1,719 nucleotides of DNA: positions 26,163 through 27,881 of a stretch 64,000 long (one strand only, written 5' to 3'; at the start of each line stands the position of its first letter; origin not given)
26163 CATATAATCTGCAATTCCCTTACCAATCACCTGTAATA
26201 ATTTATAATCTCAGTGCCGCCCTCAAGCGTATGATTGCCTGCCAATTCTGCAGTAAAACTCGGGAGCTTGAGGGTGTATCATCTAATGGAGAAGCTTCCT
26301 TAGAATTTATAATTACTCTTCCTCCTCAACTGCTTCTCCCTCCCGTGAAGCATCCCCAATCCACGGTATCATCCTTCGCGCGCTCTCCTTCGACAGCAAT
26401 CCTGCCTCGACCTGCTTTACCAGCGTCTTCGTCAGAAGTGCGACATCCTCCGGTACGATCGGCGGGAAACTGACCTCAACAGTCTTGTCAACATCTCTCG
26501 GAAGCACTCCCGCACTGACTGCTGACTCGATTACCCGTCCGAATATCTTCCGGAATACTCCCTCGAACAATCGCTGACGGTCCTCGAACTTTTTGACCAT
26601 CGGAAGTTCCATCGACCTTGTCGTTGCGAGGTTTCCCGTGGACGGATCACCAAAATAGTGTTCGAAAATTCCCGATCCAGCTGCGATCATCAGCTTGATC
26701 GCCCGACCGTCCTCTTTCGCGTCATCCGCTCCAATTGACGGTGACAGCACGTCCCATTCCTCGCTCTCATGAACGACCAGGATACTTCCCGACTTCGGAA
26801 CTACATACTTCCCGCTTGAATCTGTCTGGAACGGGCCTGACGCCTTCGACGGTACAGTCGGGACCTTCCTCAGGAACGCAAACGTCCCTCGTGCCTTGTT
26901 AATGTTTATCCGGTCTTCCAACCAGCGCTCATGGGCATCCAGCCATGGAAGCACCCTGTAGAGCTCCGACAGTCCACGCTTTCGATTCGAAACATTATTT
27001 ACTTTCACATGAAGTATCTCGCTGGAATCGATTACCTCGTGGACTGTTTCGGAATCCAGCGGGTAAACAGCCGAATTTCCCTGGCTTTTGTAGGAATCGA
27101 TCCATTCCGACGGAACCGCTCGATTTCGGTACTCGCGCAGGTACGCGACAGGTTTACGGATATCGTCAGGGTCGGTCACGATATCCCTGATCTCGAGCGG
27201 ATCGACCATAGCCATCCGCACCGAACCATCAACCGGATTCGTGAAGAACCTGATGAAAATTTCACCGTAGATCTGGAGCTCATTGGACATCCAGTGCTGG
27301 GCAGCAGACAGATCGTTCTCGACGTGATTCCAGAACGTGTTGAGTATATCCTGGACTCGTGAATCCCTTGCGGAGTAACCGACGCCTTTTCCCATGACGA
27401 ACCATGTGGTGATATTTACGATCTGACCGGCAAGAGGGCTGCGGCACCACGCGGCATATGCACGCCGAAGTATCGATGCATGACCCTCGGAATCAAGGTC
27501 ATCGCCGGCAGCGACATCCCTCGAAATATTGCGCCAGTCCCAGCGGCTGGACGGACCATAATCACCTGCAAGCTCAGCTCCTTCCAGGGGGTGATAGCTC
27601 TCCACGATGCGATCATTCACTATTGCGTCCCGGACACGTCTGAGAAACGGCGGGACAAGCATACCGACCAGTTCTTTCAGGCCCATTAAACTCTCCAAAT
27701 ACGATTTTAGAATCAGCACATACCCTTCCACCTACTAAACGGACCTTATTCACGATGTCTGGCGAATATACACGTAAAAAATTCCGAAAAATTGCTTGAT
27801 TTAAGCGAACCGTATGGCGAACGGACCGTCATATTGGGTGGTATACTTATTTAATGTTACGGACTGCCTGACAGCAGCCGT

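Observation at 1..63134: Seven paralogous lipoproteins share an unassigned ~350-aa N-terminal module with interchangeable C-terminal domains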

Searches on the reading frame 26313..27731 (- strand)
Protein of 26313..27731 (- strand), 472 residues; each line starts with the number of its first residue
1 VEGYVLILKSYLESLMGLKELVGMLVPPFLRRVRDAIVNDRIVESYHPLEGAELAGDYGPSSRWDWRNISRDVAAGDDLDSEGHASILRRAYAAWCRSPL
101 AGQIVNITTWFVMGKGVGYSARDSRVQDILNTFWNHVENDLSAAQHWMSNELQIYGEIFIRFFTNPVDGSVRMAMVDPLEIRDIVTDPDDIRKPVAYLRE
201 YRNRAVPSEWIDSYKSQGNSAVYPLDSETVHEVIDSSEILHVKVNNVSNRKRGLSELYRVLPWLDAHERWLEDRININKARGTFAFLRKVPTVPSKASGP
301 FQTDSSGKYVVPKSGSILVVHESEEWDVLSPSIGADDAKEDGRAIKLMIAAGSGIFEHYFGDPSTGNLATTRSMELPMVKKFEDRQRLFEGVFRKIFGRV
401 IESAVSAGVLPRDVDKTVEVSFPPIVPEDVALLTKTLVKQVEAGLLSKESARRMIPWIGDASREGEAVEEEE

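Call 18: search_protein_families(library=pfam, proteins=[window:26313-27731:-], max_evalue=0.001)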
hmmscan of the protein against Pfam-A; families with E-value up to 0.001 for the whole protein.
window:26313-27731:- (472 aa): 1 family
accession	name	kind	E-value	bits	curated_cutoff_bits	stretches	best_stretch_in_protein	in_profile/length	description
PF05133.19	SPP1_portal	-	5.6e-14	52.4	25.5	1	99-472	46-410/416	Phage portal protein, SPP1 Gp6-like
